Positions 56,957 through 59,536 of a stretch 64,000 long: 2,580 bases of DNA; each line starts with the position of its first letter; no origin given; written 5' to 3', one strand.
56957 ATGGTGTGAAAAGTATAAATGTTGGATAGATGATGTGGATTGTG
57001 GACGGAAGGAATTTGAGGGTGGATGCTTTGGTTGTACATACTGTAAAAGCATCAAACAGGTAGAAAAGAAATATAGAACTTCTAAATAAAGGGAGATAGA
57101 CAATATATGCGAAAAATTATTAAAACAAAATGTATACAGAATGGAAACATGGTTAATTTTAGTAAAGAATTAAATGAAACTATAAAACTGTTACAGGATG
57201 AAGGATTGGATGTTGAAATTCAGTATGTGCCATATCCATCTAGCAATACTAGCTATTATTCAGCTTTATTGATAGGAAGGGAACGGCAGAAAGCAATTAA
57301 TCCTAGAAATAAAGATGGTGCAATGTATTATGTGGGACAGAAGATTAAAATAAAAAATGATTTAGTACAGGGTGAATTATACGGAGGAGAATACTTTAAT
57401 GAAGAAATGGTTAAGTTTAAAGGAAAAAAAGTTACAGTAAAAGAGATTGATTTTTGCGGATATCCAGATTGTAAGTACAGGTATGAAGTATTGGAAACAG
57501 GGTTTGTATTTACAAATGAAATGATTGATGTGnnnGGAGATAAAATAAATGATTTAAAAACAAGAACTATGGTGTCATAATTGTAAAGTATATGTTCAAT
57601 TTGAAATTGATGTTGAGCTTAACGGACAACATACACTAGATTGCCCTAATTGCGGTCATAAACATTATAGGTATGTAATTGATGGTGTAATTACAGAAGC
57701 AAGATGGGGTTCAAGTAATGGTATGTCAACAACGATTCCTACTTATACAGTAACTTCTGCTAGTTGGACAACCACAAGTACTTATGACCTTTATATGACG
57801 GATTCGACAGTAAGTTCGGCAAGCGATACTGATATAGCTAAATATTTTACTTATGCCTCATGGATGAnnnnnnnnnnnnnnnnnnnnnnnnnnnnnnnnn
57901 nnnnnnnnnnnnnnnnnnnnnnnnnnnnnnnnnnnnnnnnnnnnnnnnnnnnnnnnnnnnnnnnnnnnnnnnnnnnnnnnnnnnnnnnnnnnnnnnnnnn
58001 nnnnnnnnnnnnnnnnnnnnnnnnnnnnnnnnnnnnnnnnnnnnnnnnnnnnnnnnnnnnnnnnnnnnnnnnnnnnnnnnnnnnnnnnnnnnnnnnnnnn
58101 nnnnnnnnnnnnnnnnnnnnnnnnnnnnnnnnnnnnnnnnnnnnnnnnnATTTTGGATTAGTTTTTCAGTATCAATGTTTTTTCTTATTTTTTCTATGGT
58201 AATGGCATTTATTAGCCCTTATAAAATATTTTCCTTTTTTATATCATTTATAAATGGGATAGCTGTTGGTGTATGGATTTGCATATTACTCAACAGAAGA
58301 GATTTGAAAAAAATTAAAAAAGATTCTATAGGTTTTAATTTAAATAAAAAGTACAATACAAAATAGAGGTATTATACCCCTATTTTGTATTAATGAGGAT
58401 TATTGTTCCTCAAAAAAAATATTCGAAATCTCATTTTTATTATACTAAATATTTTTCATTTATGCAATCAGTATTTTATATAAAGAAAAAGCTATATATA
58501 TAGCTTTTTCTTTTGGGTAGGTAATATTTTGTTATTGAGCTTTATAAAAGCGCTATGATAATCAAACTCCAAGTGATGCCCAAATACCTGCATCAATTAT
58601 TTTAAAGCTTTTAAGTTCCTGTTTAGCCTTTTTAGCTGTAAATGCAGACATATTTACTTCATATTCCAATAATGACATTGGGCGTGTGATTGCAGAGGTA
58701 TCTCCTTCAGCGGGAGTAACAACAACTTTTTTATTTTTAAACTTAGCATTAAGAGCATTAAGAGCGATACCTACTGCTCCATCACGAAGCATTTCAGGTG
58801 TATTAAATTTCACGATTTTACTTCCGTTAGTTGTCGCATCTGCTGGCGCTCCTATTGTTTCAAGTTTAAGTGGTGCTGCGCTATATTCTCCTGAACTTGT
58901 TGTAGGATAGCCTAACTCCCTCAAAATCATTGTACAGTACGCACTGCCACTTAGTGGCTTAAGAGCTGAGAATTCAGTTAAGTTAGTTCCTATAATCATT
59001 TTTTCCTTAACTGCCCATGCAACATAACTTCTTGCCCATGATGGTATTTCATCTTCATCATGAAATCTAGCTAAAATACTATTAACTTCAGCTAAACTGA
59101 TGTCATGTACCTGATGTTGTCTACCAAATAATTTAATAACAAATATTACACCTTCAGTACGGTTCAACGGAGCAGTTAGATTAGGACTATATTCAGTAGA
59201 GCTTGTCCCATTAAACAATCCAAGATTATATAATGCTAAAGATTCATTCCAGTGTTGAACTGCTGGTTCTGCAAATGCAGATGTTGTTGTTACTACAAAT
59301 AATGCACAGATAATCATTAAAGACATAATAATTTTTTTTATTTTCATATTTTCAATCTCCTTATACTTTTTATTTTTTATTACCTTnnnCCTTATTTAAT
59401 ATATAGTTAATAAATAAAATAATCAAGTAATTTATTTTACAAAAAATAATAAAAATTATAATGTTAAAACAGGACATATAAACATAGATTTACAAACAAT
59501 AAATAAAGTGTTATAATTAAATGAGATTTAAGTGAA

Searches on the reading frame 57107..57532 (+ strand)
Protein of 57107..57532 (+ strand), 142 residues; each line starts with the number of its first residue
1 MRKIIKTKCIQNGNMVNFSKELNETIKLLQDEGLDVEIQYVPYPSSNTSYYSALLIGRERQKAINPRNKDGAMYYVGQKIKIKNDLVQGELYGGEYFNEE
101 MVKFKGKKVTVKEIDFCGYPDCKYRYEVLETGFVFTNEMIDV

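Call 30: search_protein_families(library=phrogs, proteins=[window:57107-57532:+], max_evalue=0.001)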
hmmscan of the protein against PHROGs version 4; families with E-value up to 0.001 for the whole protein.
window:57107-57532:+ (142 aa): 2 families
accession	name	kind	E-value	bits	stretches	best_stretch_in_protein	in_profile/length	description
phrog_7488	-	unknown function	1.8e-08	35.7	1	76-141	5-69/144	-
phrog_17705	-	unknown function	2.6e-05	25.2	1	73-141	1-66/202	-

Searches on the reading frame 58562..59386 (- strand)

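Call 30: search_protein_families(library=phrogs, proteins=[window:58562-59386:-], max_evalue=0.001)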
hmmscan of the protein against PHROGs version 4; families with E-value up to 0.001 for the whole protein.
window:58562-59386:- (274 aa): 0 families

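Call 62: search_protein_families(library=pfam, proteins=[window:58562-59386:-], max_evalue=0.01)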
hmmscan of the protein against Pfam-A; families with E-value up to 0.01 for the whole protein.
window:58562-59386:- (274 aa): 1 family
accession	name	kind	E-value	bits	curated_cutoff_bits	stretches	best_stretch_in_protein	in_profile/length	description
PF00395.25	SLH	-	1.1e-05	25.8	20.8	0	107-134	1-27/44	S-layer homology domain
